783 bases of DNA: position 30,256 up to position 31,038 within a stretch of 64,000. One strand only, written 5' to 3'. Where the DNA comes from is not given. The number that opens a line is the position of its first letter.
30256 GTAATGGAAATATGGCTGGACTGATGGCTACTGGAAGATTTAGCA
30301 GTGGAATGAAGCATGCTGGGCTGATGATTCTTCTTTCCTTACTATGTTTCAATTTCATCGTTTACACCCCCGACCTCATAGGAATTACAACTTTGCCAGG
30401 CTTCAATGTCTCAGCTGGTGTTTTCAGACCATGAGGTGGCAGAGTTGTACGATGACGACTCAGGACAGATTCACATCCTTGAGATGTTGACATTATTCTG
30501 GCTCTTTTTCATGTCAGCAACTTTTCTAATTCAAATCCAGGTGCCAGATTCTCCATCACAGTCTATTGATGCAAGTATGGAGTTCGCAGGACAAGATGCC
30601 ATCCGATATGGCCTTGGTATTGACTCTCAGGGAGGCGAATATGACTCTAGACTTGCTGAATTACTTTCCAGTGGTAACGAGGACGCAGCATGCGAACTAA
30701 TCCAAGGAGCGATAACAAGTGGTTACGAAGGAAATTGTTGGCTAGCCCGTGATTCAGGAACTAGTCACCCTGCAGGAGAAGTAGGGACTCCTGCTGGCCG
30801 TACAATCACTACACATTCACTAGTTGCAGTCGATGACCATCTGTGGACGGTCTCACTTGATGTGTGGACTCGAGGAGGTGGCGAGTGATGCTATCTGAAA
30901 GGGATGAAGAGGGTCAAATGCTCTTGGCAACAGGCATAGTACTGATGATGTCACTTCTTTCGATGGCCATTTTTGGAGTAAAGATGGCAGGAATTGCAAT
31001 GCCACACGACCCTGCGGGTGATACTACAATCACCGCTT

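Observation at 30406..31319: Two tandem, translationally coupled small proteins with unusual acidic class-III-like leaders ([D/E]-rich + GQ + hydrophobic helix)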

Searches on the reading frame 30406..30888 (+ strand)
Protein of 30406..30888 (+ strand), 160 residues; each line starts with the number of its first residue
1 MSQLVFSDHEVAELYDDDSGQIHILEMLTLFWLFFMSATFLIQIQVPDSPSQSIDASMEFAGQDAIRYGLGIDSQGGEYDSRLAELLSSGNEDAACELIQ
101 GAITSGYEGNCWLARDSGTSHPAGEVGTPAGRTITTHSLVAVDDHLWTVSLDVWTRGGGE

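Call 5: search_protein_families(library=pfam, proteins=[window:30406-30888:+], max_evalue=1)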
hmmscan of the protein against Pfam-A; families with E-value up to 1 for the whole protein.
window:30406-30888:+ (160 aa): 0 families

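Call 6: search_protein_families(library=ncbifam, proteins=[window:30406-30888:+], max_evalue=1)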
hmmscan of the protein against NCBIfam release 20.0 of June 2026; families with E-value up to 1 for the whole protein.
window:30406-30888:+ (160 aa): 0 families

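Call 8: find_homologous_proteins(query=window:30406-30888:+, max_evalue=0.001)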
Query window:30406-30888:+ (160 aa): 267 proteins with E <= 0.001 among 295 candidates; the best 120 are listed.
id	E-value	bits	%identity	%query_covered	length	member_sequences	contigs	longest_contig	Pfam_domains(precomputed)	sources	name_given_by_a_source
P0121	3.4e-94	331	92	100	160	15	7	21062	-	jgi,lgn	jgi:hypothetical protein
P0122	3.9e-72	259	77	91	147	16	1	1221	-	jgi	jgi:hypothetical protein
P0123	1.3e-67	245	74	92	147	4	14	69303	-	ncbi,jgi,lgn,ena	ncbi:MAG: hypothetical protein ACKVIR_02280 [Candidatus Poseidoniales archaeon]|jgi:hypothetical pro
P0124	3.0e-67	243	73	92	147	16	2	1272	-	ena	-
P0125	7.0e-67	242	71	92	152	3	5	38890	-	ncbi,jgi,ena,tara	tara:strand:- start:228 stop:686 length:459 start_codon:yes stop_codon:yes gene_type:complete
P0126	9.8e-65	235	70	92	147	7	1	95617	-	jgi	jgi:hypothetical protein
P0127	2.9e-64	234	69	91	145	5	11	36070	-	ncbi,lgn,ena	-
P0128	3.8e-64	233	69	90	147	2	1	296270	-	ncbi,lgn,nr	ncbi:MAG: hypothetical protein QGI21_04390 [Candidatus Poseidoniaceae archaeon]|nr:hypothetical prot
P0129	1.5e-60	222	67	90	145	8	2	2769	-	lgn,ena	-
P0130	1.9e-60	221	67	90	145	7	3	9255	-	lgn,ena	-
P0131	4.4e-59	217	63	92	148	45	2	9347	-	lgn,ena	-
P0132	7.4e-59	216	66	89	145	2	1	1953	-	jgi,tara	tara:strand:+ start:96 stop:533 length:438 start_codon:yes stop_codon:yes gene_type:complete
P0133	1.8e-58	215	69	91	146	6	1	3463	-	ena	-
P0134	5.2e-58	213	69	91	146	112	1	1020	-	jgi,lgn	jgi:hypothetical protein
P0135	1.7e-57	212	63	90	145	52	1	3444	-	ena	-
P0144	1.7e-56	208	64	91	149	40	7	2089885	-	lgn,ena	-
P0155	1.8e-54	202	61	91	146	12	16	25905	-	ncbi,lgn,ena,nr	ncbi:MAG: hypothetical protein L7U62_00965 [Candidatus Poseidoniaceae archaeon]|nr:hypothetical prot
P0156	1.9e-54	202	60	91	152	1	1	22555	-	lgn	-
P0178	6.1e-53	197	60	91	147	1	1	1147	-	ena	-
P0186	4.8e-52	194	58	91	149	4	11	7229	-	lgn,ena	-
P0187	5.7e-52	194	61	94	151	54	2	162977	-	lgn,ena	-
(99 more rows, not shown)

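Call 27: predict_structure(alignment_id=A2)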
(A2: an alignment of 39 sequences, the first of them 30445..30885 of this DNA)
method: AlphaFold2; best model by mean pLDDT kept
length: 147 residues; sequences in the alignment: 39
mean_pLDDT: 75.8   pTM: 0.57
mean pLDDT of the five models: 75.8, 75.0, 74.4, 72.5, 72.5
residues with pLDDT >= 90: 0; 70-90: 103; 50-70: 35; < 50: 9
segments of 3 or more residues with pLDDT < 50: 34-36
pLDDT, mean of each block of 10 residues (from residue 1): 56 84 71 53 78 87 84 88 88 84 64 57 84 86 69
secondary structure, 60 per line:
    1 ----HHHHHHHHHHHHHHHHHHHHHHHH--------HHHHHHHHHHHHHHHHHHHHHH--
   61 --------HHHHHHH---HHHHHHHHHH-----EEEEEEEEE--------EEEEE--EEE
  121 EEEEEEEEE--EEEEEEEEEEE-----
elements in order: H5-28 H37-58 H69-75 H79-88 E94-102 E111-115 E118-129 E132-142

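Call 40: fold_search(model_id=the predicted structure, library=pdb)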
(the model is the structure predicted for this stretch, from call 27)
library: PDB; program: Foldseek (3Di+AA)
matches with E <= 10: 763; with E <= 0.001: 0
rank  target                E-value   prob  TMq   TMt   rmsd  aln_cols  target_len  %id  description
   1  7k58_O                2.6e-02  0.57  0.29  0.33  11.0       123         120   14  Structure of outer-arm dyneins bound to microtubule with microtubule binding state 1(MTBS-1) (released 2021-09-29)
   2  6zyw_O                3.0e-02  0.72  0.33  0.39   6.8       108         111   13  Outer Dynein Arm-Shulin complex - overall structure (Tetrahymena thermophila) (released 2021-01-20)
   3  5jpw_MODEL_1_A        3.6e-02  0.54  0.30  0.30   7.2       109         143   11  Molecular basis for protein recognition specificity of the DYNLT1/Tctex1 canonical binding groove. Characteriz (released 2016-08-17)
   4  9e5c_5y               4.4e-02  0.51  0.29  0.36   6.8       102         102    9  Cryo-EM structure of 96 nm repeat of microtubule doublet from T. brucei flagellum (released 2025-03-12)
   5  7k58_N                4.4e-02  0.47  0.28  0.33   7.5       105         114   12  Structure of outer-arm dyneins bound to microtubule with microtubule binding state 1(MTBS-1) (released 2021-09-29)
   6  5vky_B                5.7e-02  0.72  0.33  0.44   7.1       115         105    8  Yeast Tda2 (YER071C) - a dynein light chain family member that works independently of the dynein motor complex and mic (released 2017-07-12)
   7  4wmc_A                5.7e-02  0.09  0.13  0.09  15.4       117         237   14  OXA-48 covalent complex with Avibactam inhibitor (released 2014-12-03)
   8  9e5c_5p               6.0e-02  0.60  0.33  0.40   6.4        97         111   12  Cryo-EM structure of 96 nm repeat of microtubule doublet from T. brucei flagellum (released 2025-03-12)
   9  7k5b_N                6.0e-02  0.41  0.29  0.34   7.3       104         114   12  Structure of outer-arm dynein bound to microtubule doublet in microtubule binding state 2 (MTBS-2) (released 2021-09-29)
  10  5qab_B                6.0e-02  0.15  0.14  0.09  13.4        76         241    9  OXA-48 IN COMPLEX WITH COMPOUND 6b (released 2018-01-10)
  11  8rgi_B                6.4e-02  0.84  0.36  0.40   9.7       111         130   13  Structure of DYNLT1:DYNLT2B (TCTEX1:TCTEX1D2) heterodimer. (released 2024-03-20)
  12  9y6s_6g               6.4e-02  0.44  0.28  0.33   7.0        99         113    8  96-nm repeat of the Leishmania tarentolae doublet microtubule (released 2025-12-17)
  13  7kzm_F                6.9e-02  0.63  0.32  0.43   7.1       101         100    6  Outer dynein arm bound to doublet microtubules from C. reinhardtii (released 2021-01-20)
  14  8glv_Ar               6.9e-02  0.63  0.34  0.38   6.4       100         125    9  96-nm repeat unit of doublet microtubules from Chlamydomonas reinhardtii flagella (released 2023-05-31)
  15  3hbr_C                6.9e-02  0.16  0.14  0.09  13.4        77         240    9  Crystal structure of OXA-48 beta-lactamase (released 2009-06-23)
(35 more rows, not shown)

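Call 51: search_solved_structures(query=A2, max_evalue=10)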
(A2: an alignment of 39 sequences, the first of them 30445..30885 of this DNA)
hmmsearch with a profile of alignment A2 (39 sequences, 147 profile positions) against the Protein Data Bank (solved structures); distinct sequences matched with E-value up to 10: 11.
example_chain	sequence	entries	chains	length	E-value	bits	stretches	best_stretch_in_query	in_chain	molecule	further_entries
1azd_A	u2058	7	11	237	0.053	16.4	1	55-112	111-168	CONBR | Concanavalin-Br | Concanavalin A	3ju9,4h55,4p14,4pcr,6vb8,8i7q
1apn_A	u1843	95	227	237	0.33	13.9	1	55-112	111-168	CONCANAVALIN A | Concanavalin-A | Concanavalin-Br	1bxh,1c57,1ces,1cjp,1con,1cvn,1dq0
2ovu_A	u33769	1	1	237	0.35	13.8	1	55-112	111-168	Canavalia gladiata lectin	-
1wuv_A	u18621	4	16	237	0.35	13.8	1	55-112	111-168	Concanavalin A | Canavalia gladiata lectin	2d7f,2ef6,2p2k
5f5q_A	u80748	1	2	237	0.56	13.1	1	55-112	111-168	Concanavalin-A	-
5byn_A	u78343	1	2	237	0.65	12.9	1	55-112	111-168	Concanavalin-A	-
4k1y_A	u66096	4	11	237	0.76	12.7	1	55-112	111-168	Canavalia boliviana lectin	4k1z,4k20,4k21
2cwm_A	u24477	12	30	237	0.84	12.6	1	55-112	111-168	lectin | Concanavalin A | Concanavalin-A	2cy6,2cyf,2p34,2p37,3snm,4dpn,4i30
2cna_A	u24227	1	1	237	0.99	12.3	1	55-112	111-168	CONCANAVALIN A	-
1cn1_A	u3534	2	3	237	1.1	12.2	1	55-112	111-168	CONCANAVALIN A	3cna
9ulx_A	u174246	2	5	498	1.6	11.7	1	24-101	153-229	AbGHMP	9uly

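Call 54: search_protein_families(library=pfam, alignment_id=A2, max_evalue=1)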
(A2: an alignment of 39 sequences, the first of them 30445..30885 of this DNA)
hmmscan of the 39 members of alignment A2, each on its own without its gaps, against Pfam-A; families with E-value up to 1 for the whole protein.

A. member 1, window:30445-30885:+ (147 aa): 0 families

B. families by the number of members that match (of 39 scanned): 9 families
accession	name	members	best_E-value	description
PF10414.14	CysG_dimeriser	9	0.049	Sirohaem synthase dimerisation region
PF23923.1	DUF7262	7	0.0032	Family of unknown function (DUF7262)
PF08044.16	DUF1707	2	0.057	DUF1707 SHOCT-like domain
PF02607.22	B12-binding_2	1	0.057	B12 binding domain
PF21094.3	Nup188_SH3-like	1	0.1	Nup188 SH3-like domain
PF25619.1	PhiKZ_gp119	1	0.13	Bacteriophage PhiKZ vertex-binding protein gp119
PF20950.2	Flu_PB2_4th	1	0.13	Influenza RNA polymerase PB2 helical domain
PF21474.3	DNApolII_N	1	0.16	DNA polymerase II, N-terminal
PF09485.15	CRISPR_Cse2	1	0.2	CRISPR-associated protein Cse2 (CRISPR_cse2)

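Call 67: search_protein_families(library=pfam, proteins=[P0127, P0129, P0133, P0144, P0155, P0156, P0178, P0186, P0187], max_evalue=1)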
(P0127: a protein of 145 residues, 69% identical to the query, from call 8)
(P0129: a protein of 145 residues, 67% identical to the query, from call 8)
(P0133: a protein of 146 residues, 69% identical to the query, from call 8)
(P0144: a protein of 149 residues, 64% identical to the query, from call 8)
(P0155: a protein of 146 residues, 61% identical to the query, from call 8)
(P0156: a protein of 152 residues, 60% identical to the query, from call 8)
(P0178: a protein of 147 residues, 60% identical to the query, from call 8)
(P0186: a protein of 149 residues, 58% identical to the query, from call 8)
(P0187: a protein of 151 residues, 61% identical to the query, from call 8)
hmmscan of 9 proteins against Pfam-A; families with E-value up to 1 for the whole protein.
P0127 (145 aa): 0 families

P0129 (145 aa): 1 family
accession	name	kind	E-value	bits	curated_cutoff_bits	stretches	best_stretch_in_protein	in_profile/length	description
PF10414.14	CysG_dimeriser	-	0.12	12.6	23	1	66-88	34-56/58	Sirohaem synthase dimerisation region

P0133 (146 aa): 1 family
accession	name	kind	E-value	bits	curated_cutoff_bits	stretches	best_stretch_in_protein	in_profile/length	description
PF23923.1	DUF7262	-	0.025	15.5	27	1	21-140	18-131/132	Family of unknown function (DUF7262)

P0144 (149 aa): 3 families
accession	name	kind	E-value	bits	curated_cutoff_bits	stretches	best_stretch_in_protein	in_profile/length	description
PF23923.1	DUF7262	-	0.061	14.2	27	1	45-143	37-131/132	Family of unknown function (DUF7262)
PF20950.2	Flu_PB2_4th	-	0.13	12.8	25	1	41-92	25-66/70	Influenza RNA polymerase PB2 helical domain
PF08044.16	DUF1707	-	0.13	12.7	27.6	1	76-95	3-22/53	DUF1707 SHOCT-like domain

P0155 (146 aa): 0 families

P0156 (152 aa): 0 families

P0178 (147 aa): 1 family
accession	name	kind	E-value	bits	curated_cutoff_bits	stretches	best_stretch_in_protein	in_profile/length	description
PF10414.14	CysG_dimeriser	-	0.058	13.6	23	1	65-88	33-56/58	Sirohaem synthase dimerisation region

P0186 (149 aa): 2 families
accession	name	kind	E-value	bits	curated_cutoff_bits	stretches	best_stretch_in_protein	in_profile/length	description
PF23923.1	DUF7262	-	0.0032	18.4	27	1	24-143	18-131/132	Family of unknown function (DUF7262)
PF09485.15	CRISPR_Cse2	-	0.2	12.5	24.6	1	33-94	50-101/137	CRISPR-associated protein Cse2 (CRISPR_cse2)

P0187 (151 aa): 0 families
